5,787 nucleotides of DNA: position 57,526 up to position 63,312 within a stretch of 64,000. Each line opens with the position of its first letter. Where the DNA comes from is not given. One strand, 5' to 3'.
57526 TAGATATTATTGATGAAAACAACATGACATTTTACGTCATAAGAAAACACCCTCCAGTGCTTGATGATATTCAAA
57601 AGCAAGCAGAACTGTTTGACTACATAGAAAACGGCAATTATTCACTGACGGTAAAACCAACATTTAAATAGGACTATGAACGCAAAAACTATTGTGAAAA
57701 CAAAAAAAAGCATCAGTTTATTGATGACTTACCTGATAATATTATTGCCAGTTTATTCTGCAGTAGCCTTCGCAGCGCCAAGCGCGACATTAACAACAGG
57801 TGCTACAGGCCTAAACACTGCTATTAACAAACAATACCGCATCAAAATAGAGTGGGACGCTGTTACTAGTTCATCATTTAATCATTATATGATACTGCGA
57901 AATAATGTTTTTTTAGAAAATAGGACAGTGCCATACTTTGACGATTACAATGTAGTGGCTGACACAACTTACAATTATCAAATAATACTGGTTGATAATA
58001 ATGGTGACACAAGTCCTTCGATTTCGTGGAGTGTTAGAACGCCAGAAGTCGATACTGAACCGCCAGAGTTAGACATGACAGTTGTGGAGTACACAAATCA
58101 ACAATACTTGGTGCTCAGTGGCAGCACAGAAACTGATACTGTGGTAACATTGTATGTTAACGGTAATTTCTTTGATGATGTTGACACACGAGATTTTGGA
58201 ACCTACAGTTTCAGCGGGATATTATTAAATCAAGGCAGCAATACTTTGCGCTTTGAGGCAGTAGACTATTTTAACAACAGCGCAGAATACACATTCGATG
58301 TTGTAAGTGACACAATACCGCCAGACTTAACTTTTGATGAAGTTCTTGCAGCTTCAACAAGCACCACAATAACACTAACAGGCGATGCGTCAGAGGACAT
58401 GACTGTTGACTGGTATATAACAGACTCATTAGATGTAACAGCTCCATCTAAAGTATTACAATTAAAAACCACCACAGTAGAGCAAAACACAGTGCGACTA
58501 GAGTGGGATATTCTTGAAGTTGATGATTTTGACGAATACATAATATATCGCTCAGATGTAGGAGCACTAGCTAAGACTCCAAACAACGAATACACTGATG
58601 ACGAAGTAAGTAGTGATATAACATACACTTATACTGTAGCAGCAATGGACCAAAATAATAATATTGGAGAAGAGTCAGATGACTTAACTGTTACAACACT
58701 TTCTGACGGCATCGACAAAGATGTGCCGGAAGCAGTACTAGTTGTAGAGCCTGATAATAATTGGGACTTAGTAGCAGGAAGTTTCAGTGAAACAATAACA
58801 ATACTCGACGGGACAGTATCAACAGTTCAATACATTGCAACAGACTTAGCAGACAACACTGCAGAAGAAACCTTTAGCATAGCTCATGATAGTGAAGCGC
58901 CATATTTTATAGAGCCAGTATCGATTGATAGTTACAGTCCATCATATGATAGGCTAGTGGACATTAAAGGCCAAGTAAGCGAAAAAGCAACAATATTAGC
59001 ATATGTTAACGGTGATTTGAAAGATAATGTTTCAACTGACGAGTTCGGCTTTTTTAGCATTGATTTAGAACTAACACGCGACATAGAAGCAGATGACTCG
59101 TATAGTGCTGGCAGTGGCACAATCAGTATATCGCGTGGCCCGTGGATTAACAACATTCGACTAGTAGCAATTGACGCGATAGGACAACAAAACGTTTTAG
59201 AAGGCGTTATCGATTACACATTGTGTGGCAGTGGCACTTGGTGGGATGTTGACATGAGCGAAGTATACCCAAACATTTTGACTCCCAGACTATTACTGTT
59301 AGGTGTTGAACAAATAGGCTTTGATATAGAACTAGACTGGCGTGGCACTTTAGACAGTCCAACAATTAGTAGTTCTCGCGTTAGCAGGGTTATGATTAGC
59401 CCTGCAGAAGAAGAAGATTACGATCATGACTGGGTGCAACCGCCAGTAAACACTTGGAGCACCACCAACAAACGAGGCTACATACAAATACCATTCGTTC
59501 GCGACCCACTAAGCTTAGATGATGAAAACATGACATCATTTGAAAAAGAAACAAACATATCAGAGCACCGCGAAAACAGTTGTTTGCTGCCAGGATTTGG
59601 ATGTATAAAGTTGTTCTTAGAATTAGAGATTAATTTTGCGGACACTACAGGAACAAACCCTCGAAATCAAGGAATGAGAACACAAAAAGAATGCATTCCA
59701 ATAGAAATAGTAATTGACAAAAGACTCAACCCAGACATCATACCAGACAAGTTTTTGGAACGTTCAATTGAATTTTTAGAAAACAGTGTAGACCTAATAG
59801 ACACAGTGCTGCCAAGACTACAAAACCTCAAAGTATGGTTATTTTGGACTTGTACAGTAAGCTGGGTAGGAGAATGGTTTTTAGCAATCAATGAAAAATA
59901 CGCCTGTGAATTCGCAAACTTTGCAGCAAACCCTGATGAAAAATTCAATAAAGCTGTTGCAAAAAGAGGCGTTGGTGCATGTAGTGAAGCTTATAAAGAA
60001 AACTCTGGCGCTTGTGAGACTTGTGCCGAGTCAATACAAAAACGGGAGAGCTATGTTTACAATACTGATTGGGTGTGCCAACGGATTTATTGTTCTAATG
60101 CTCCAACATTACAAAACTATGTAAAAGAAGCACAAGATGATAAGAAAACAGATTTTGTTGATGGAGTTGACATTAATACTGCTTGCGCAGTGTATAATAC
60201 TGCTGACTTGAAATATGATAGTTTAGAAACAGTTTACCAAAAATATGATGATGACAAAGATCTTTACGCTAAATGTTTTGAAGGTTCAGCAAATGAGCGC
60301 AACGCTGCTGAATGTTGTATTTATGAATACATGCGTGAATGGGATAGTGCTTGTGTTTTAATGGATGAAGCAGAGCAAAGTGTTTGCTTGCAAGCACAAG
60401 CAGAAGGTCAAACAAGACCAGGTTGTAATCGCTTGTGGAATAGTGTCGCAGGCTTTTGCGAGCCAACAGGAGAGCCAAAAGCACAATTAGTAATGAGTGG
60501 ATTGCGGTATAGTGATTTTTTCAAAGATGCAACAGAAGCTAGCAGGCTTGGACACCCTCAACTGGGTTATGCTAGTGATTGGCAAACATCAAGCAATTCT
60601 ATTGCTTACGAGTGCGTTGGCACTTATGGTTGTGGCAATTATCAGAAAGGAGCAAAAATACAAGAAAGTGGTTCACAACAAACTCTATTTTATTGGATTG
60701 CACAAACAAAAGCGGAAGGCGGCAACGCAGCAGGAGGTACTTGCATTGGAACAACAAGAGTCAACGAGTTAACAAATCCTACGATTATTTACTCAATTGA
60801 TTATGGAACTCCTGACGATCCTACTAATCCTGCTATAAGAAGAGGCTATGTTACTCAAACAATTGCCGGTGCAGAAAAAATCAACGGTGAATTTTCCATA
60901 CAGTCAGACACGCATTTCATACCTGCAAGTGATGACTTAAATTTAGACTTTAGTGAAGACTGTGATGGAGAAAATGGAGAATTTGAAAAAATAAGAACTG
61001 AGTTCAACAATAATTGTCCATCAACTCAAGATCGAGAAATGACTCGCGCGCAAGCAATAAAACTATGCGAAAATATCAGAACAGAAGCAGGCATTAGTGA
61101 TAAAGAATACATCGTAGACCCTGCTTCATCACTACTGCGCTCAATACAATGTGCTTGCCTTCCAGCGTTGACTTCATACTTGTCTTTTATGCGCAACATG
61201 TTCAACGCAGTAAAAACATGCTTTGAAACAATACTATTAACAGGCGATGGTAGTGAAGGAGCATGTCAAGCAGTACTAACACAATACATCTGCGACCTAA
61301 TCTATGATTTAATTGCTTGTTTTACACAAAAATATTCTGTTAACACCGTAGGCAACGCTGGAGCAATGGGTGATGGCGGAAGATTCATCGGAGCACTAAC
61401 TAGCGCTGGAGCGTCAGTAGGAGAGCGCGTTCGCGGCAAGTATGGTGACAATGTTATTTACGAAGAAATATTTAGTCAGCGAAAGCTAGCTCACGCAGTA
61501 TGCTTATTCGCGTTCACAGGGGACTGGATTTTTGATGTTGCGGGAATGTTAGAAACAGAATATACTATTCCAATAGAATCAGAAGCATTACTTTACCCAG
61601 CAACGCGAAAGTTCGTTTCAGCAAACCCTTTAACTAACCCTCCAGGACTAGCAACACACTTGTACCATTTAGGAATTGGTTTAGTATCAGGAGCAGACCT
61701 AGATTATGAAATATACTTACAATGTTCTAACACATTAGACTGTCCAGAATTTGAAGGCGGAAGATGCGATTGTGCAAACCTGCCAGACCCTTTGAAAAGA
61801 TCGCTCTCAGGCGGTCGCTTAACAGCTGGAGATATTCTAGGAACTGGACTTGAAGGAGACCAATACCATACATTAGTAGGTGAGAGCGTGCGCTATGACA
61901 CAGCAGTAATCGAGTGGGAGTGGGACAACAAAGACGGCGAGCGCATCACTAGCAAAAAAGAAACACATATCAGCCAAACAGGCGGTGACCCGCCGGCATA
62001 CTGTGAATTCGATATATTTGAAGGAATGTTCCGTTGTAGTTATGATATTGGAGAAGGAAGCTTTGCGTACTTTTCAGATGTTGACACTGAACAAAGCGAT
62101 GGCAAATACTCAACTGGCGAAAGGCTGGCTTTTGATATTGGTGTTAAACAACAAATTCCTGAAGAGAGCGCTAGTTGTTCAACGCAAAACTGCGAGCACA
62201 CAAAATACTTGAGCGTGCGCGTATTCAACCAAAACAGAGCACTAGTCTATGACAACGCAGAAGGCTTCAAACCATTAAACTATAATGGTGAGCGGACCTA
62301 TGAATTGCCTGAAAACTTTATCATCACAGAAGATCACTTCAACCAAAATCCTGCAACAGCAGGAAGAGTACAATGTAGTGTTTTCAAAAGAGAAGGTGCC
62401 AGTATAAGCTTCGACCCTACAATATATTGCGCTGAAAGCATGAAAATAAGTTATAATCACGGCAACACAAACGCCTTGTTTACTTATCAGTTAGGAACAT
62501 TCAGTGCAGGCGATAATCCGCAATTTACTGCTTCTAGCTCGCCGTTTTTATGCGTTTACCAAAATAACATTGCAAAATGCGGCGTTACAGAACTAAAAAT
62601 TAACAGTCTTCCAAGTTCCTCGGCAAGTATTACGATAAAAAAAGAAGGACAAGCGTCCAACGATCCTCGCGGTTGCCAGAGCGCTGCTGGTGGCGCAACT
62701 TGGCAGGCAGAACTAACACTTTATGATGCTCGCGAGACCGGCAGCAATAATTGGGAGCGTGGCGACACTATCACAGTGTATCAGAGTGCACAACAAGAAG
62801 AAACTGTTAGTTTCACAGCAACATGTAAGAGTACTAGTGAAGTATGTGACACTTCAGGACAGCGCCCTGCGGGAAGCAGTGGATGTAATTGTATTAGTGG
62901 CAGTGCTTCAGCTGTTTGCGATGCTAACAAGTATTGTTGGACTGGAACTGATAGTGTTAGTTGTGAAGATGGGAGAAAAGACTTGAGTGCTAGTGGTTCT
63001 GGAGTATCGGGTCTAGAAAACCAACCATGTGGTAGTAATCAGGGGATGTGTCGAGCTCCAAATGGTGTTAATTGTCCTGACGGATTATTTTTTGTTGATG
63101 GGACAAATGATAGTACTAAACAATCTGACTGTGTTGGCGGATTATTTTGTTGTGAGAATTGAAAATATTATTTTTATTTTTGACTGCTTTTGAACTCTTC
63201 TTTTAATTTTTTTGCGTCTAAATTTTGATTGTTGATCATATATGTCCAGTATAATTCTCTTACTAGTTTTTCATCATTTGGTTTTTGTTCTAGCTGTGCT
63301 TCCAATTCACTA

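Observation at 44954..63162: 18-kb surface-appendage operon built from a duplicated three-gene module (membrane protein, giant KRGQ pilin-like protein, giant LLPVYSA Cys-rich protein)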

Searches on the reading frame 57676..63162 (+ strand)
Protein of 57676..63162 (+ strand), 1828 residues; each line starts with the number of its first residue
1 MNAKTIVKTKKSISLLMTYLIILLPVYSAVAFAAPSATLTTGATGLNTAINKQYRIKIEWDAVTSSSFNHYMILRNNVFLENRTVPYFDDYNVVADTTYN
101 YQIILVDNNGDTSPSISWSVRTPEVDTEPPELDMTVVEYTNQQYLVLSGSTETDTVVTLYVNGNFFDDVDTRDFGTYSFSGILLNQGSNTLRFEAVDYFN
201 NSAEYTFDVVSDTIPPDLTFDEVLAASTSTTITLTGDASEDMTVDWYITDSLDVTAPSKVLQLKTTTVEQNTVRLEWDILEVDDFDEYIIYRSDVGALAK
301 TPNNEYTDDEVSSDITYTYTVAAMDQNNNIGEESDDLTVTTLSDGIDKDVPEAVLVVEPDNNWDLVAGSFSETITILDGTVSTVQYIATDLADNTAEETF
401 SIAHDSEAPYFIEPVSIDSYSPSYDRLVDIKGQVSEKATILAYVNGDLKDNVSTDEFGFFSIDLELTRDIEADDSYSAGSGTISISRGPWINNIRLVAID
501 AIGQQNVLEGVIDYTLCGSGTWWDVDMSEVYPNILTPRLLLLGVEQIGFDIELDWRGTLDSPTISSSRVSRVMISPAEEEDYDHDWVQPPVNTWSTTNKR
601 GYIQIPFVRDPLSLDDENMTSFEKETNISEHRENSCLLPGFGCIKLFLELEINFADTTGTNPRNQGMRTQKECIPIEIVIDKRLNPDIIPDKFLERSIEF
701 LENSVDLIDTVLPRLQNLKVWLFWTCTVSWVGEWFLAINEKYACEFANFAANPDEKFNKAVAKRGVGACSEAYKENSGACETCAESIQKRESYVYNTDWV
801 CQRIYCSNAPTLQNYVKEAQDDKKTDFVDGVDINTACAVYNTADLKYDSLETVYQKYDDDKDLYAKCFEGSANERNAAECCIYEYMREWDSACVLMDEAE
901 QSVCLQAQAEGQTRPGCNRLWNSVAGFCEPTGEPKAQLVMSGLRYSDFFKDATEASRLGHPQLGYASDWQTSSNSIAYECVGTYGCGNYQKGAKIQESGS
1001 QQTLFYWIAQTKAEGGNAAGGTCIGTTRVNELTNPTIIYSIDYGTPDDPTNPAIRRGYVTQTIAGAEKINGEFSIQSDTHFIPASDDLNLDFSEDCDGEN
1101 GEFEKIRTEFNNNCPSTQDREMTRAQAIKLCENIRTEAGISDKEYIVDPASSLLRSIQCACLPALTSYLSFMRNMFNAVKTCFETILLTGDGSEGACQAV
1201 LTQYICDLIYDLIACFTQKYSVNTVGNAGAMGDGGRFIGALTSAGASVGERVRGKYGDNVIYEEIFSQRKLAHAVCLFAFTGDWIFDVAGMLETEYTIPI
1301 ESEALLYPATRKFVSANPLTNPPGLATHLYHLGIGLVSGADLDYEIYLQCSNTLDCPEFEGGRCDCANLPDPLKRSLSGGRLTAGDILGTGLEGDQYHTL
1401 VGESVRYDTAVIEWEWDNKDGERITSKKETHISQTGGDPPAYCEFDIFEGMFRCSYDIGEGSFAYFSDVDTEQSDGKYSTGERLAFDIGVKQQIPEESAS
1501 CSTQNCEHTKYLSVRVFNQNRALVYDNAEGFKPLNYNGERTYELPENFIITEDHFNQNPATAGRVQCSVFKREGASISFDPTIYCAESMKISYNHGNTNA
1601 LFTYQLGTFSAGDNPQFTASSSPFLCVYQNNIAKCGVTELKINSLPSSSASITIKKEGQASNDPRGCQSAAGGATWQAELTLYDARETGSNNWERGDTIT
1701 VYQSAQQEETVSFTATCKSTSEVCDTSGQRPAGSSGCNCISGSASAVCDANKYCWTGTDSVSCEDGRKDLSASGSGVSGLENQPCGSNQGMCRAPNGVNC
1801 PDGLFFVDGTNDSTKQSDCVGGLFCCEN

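Call 4: search_protein_families(library=pfam, proteins=[window:57676-63162:+], max_evalue=0.1)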
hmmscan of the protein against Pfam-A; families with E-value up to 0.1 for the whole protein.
window:57676-63162:+ (1828 aa): 1 family
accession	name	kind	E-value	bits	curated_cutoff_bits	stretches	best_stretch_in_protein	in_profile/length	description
PF09136.16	Glucodextran_B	-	0.0001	22.6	27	1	139-211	13-81/83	Glucodextranase, domain B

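Call 21: search_protein_families(library=ncbifam, proteins=[window:57676-63162:+], max_evalue=0.1)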
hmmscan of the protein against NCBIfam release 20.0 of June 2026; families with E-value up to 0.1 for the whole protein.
window:57676-63162:+ (1828 aa): 2 families
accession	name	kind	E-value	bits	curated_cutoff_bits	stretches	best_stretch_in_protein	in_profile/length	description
NF047446.1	barrel_OmpL47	domain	0.018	15.4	40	0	172-204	28-60/68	OmpL47-type beta-barrel domain-containing protein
NF033510.3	Ca_tandemer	repeat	0.025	14.9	50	1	117-196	5-89/96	Ca2+-stabilized repeat-containing adhesin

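Call 22: search_protein_families(library=phrogs, proteins=[window:57676-63162:+], max_evalue=0.01)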
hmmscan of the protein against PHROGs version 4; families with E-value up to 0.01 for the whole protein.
window:57676-63162:+ (1828 aa): 0 families

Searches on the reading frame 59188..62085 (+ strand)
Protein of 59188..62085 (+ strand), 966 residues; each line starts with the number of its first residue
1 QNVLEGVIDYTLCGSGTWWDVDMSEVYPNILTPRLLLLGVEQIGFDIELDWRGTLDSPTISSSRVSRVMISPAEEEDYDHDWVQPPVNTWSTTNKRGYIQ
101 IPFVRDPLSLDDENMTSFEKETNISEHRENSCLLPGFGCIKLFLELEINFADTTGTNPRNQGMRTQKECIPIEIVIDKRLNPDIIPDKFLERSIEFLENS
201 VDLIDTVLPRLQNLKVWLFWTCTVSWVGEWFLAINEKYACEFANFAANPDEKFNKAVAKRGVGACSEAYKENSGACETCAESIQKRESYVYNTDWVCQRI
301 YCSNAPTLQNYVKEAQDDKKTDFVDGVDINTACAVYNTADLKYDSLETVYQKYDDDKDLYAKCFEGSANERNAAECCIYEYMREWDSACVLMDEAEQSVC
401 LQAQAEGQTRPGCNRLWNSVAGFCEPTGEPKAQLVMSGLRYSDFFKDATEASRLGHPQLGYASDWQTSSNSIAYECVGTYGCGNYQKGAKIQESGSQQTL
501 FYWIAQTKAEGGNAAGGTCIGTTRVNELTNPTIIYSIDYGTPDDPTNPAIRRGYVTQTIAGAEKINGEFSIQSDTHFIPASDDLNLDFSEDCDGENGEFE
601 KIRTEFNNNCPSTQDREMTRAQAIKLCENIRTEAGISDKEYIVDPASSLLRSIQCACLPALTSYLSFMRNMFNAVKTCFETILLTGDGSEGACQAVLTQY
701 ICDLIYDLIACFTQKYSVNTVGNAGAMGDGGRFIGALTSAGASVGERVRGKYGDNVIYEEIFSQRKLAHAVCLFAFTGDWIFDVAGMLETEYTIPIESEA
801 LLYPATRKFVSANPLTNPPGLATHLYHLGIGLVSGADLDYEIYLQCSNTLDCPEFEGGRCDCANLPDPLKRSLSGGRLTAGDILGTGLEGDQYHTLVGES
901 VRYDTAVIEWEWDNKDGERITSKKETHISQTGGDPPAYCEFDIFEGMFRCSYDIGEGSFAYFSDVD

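Call 60: predict_structure(alignment_id=A3)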
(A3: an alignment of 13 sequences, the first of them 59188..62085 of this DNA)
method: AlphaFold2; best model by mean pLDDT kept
length: 966 residues; sequences in the alignment: 13
mean_pLDDT: 54.9   pTM: 0.38
mean pLDDT of the five models: 54.9, 52.6, 52.5, 49.1, 48.9
residues with pLDDT >= 90: 2; 70-90: 253; 50-70: 296; < 50: 415
segments of 3 or more residues with pLDDT < 50: 1-11, 180-186, 245-248, 303-351, 366-375, 384-430, 444-530, 540-546, 557-574, 611-615, 636-656, 685-741, 750-758, 767-787, 789-796, 849-859, 886-888, 938-966
pLDDT, mean of each block of 10 residues (from residue 1): 32 66 77 78 82 72 79 78 80 75 74 62 81 80 86 57 78 76 47 70 74 67 68 68 52 60 61 66 72 60 44 41 31 30 41 52 49 48 43 41 41 32 32 65 46 34 27 25 27 27 27 24 32 67 50 61 37 54 63 64 67 56 75 45 32 46 60 60 46 41 29 25 27 41 51 48 48 36 46 46 71 59 75 73 73 44 62 79 56 70 81 76 80 51 40 36 31
secondary structure, 60 per line:
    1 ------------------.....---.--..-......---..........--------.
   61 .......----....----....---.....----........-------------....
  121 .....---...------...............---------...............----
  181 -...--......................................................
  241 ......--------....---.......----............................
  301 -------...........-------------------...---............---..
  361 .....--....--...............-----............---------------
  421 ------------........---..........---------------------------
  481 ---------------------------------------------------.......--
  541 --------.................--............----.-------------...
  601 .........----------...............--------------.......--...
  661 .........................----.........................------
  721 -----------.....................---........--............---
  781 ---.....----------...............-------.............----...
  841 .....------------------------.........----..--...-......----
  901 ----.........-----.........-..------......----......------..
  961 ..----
elements in order (helices of 4 or more, strands of 3 or more residues): E19-23 H33-38 E42-51 E60-67 H72-75 E87-91 E96-103 H117-125 E138-152 E162-176 H187-246 H255-258 H262-268 H273-300 H308-318 H344-355 H359-365 H368-371 H374-388 H394-405 E433-440 H444-453 E532-538 E549-565 E568-579 H598-609 H620-634 H649-655 H658-685 H690-714 H732-752 H756-763 H766-777 H784-788 E799-813 E821-833 E838-845 E870-878 E891-896 E905-913 E919-927 E937-942 E947-952 E959-962

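Call 62: fold_search(model_id=the predicted structure, library=pdb)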
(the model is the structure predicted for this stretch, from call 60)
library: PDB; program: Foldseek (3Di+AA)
matches with E <= 10: 622; with E <= 0.001: 0
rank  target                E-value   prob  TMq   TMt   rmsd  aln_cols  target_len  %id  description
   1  9csd_A                1.9e-02  0.99  0.10  0.13   7.2       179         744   10  The Ectodomains of SPRING and S1P with the inhibitor PF-429242 (released 2025-04-23)
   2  6om2_A                2.0e-02  0.77  0.08  0.11   9.1       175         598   14  Crystal structure of atypical integrin alphaV beta8 with proTGF-beta1 ligand peptide (released 2019-12-11)
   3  5mhm_B                2.8e-02  0.90  0.09  0.11  14.2       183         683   10  FXIIIa in complex with the inhibitor ZED1630 (released 2017-12-20)
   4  6byi_A                2.9e-02  0.89  0.08  0.09  10.4       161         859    9  Crystal structure of the acid-base mutant (E477A) of the GH2 exo-beta-mannanase from Xanthomonas axonopodis pv. citri (released 2018-07-18)
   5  4kkp_B                3.1e-02  0.85  0.08  0.23   7.6       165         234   13  Crystal structure of Vibrio cholerae RbmA (crystal form 2) (released 2013-05-22)
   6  5icu                  5.0e-02  0.77  0.06  0.35   9.6       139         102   12  The crystal structure of CopC from Methylosinus trichosporium OB3b (released 2016-04-06)
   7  7os2_B                5.0e-02  0.21  0.07  0.05  19.5       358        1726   10  Cryo-EM structure of Brr2 in complex with Jab1/MPN and C9ORF78 (released 2022-02-23)
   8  6bye_A                6.0e-02  0.66  0.08  0.08  10.5       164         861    8  Crystal structure of the GH2 exo-beta-mannanase from Xanthomonas axonopodis pv. citri in complex with mannose (released 2018-07-18)
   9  6byc                  6.3e-02  0.75  0.08  0.09  10.5       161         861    9  Crystal structure of the GH2 exo-beta-mannanase from Xanthomonas axonopodis pv. citri (released 2018-07-18)
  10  6om2_C                6.6e-02  0.38  0.08  0.11   9.1       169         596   13  Crystal structure of atypical integrin alphaV beta8 with proTGF-beta1 ligand peptide (released 2019-12-11)
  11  4be6_A                6.9e-02  0.75  0.08  0.24   7.5       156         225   11  V. cholera biofilm scaffolding protein RbmA (released 2013-12-18)
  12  4kkp_A                6.9e-02  0.51  0.08  0.21  12.0       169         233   11  Crystal structure of Vibrio cholerae RbmA (crystal form 2) (released 2013-05-22)
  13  9cz7_A                9.2e-02  0.69  0.09  0.13   7.8       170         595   12  Crystal structure of integrin avb6 headpiece in complex with compound 12 (released 2024-11-13)
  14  4kkq_B                9.2e-02  0.51  0.07  0.21  11.4       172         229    9  Crystal structure of Vibrio cholerae RbmA (crystal form 1) (released 2013-05-22)
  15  8fk7_A                9.6e-02  0.20  0.06  0.20  13.0       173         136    9  Structure of the Pyrobaculum calidifontis flagellar-like archaeal type IV pilus (released 2023-06-28)
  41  7dco_D                2.2e-01  0.20  0.09  0.05  20.5       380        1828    9  Cryo-EM structure of the activated spliceosome (Bact complex) at an atomic resolution of 2.5 angstrom (released 2021-03-17)
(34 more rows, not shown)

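Call 92: search_dna_similar(query=window:59188-62085:+, collection=phages, mode=protein, max_evalue=0.001, max_rows=5)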
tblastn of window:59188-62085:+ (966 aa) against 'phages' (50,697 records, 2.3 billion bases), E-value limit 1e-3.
No match.
